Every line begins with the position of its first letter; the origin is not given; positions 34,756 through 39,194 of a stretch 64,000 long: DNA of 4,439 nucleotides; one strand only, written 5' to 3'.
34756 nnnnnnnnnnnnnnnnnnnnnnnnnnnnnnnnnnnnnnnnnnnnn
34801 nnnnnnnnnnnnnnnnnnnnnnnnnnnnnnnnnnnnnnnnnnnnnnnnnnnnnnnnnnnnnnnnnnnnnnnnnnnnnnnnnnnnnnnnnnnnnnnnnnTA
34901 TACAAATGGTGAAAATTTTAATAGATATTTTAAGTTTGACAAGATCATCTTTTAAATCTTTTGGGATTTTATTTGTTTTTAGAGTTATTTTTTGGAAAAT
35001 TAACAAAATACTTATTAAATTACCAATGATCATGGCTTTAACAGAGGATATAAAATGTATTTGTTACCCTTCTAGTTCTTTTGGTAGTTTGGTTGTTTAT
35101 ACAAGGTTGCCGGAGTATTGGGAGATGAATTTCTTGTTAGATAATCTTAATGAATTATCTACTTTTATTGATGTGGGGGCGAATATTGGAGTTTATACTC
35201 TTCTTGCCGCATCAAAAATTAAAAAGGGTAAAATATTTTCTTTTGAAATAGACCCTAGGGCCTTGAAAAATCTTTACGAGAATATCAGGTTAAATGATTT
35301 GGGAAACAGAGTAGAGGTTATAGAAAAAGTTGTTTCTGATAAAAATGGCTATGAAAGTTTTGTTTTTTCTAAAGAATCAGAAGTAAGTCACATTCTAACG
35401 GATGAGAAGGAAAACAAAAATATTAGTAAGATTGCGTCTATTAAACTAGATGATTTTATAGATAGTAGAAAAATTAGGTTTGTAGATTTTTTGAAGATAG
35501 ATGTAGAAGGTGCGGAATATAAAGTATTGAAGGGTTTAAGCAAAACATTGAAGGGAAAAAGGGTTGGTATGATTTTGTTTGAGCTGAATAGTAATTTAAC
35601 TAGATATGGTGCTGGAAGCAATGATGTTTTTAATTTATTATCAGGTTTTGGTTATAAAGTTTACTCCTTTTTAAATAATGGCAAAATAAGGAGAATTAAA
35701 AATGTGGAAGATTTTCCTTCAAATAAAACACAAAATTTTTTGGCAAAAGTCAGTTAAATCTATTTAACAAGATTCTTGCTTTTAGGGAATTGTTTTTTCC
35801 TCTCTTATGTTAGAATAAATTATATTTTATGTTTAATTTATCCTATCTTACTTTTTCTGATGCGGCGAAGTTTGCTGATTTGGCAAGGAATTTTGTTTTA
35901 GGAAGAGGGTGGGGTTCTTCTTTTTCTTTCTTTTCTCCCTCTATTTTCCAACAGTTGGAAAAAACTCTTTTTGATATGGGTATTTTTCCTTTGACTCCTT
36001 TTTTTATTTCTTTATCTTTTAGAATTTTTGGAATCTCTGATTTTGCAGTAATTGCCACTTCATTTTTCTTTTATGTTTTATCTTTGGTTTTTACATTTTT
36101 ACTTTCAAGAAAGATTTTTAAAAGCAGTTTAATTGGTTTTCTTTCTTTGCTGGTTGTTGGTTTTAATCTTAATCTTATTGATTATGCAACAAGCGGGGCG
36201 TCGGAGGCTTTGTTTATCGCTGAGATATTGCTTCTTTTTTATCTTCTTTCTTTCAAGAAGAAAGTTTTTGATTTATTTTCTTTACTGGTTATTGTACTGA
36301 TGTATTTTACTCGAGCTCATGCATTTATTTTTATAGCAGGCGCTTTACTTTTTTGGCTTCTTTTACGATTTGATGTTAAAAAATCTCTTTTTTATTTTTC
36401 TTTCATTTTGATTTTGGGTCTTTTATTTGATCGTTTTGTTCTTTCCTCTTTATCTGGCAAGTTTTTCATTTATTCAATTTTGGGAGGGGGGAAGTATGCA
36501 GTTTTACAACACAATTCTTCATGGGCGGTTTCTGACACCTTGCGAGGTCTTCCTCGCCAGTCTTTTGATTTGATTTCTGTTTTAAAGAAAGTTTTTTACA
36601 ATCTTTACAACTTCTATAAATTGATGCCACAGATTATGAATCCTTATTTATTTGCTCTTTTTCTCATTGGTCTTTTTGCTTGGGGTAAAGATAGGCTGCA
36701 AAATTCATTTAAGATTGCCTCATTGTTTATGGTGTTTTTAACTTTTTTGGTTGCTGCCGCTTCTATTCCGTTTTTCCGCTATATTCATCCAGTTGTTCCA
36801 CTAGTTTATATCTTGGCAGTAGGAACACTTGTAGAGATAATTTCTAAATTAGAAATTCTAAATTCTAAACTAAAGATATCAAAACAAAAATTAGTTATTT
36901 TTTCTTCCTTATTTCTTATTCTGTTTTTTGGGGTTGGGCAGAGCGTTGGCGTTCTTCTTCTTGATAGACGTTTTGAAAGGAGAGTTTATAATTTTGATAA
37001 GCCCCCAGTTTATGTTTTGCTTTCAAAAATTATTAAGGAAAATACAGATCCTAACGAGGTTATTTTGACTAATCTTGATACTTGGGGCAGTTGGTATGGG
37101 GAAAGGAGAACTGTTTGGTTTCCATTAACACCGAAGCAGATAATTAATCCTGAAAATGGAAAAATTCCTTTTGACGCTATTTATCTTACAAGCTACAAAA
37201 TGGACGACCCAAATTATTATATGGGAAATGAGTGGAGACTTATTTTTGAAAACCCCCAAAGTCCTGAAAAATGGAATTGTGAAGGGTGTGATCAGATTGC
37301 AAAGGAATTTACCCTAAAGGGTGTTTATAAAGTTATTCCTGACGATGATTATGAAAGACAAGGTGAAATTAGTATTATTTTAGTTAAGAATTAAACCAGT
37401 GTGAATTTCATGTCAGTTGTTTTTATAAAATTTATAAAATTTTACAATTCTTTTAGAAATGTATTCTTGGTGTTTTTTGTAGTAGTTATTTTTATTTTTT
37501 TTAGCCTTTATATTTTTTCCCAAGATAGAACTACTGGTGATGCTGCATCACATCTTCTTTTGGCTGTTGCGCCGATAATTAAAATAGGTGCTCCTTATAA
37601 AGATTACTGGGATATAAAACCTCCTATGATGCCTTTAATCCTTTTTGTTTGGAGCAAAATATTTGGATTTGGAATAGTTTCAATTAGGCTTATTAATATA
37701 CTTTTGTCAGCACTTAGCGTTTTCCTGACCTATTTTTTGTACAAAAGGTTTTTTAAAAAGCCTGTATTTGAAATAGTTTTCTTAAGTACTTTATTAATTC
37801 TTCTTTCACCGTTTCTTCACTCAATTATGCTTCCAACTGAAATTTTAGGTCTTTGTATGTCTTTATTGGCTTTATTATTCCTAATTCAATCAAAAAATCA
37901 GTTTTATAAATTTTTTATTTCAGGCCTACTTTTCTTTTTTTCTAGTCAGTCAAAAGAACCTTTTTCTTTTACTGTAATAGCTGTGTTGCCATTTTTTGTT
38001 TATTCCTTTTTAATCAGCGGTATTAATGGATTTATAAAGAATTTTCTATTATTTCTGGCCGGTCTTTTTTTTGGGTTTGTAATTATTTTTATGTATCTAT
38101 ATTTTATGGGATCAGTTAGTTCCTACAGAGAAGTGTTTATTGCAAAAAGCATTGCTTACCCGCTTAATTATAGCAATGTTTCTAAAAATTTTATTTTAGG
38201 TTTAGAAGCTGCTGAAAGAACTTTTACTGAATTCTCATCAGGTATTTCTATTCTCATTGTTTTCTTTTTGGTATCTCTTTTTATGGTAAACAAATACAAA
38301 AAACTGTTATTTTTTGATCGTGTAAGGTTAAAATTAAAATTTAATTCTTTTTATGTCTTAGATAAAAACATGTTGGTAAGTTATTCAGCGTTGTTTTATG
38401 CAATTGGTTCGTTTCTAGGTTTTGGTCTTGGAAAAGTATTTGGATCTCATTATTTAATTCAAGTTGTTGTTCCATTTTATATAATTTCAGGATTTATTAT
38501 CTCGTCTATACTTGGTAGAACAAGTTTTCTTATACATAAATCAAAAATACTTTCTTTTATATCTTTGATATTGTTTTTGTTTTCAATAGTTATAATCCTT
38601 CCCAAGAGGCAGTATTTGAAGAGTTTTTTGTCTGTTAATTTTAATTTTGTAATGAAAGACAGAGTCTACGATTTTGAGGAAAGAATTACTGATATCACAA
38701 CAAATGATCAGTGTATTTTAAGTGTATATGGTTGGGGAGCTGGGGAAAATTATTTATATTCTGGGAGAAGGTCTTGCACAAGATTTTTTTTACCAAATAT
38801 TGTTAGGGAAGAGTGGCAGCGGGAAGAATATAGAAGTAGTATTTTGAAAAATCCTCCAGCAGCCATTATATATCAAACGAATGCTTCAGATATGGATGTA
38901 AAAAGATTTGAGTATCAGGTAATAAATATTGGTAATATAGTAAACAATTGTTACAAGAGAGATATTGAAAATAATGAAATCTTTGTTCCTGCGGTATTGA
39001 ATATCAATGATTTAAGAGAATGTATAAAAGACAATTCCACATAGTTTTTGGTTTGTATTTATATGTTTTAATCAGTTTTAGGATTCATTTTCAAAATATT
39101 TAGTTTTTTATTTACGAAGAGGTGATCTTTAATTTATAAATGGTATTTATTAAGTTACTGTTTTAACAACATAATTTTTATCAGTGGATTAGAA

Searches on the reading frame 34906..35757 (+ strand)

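Call 38: search_protein_families(library=pfam, proteins=[window:34906-35757:+], max_evalue=0.001)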
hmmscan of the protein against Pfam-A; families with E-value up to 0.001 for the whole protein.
window:34906-35757:+ (283 aa): 5 families
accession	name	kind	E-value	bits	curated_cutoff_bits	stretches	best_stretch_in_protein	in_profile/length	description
PF05050.19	Methyltransf_21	-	1.2e-23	84.5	22.7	1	89-251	1-172/173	Methyltransferase FkbM domain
PF02475.24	TRM5-TYW2_MTfase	-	3.5e-09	37.3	28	1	85-144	38-97/164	TRM5/TYW2 methyltransferase domain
PF05575.17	V_cholerae_RfbT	-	4.8e-08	33.1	27.9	1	48-254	43-257/286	Vibrio cholerae RfbT protein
PF06325.19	PrmA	-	0.00021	21.3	22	1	82-140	160-217/296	Ribosomal protein L11 methyltransferase (PrmA)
PF05175.20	MTS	-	0.00027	21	23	1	75-146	21-93/170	Methyltransferase small domain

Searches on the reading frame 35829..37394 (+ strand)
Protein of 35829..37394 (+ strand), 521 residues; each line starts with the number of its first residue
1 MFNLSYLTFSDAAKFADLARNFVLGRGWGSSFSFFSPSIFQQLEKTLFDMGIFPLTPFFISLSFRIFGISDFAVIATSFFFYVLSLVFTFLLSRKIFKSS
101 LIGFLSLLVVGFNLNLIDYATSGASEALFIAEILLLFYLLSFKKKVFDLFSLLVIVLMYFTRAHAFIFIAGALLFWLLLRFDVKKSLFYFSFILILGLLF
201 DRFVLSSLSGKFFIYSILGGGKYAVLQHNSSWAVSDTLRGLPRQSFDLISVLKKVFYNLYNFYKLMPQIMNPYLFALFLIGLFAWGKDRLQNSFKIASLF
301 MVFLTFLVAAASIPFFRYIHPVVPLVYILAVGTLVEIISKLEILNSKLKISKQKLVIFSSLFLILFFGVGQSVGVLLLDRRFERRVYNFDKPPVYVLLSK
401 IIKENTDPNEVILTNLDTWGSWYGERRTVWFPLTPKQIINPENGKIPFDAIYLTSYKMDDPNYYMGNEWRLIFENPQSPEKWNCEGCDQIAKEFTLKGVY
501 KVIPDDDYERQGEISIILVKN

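Call 11: search_protein_families(library=ncbifam, proteins=[window:35829-37394:+], max_evalue=0.01)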
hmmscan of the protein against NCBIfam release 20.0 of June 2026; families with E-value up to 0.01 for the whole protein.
window:35829-37394:+ (521 aa): 0 families

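Call 38: search_protein_families(library=pfam, proteins=[window:35829-37394:+], max_evalue=0.001)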
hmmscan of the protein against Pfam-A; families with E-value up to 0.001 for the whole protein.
window:35829-37394:+ (521 aa): 1 family
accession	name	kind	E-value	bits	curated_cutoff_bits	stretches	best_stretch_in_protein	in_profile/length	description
PF13231.12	PMT_2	-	2.7e-05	24.9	26.1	1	54-199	4-153/160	Dolichyl-phosphate-mannose-protein mannosyltransferase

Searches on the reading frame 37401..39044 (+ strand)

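Call 38: search_protein_families(library=pfam, proteins=[window:37401-39044:+], max_evalue=0.001)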
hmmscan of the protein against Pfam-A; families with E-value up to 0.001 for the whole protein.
window:37401-39044:+ (547 aa): 1 family
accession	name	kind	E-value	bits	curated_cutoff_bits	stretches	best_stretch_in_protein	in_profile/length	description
PF13231.12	PMT_2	-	1.3e-09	38.9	26.1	1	73-230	2-155/160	Dolichyl-phosphate-mannose-protein mannosyltransferase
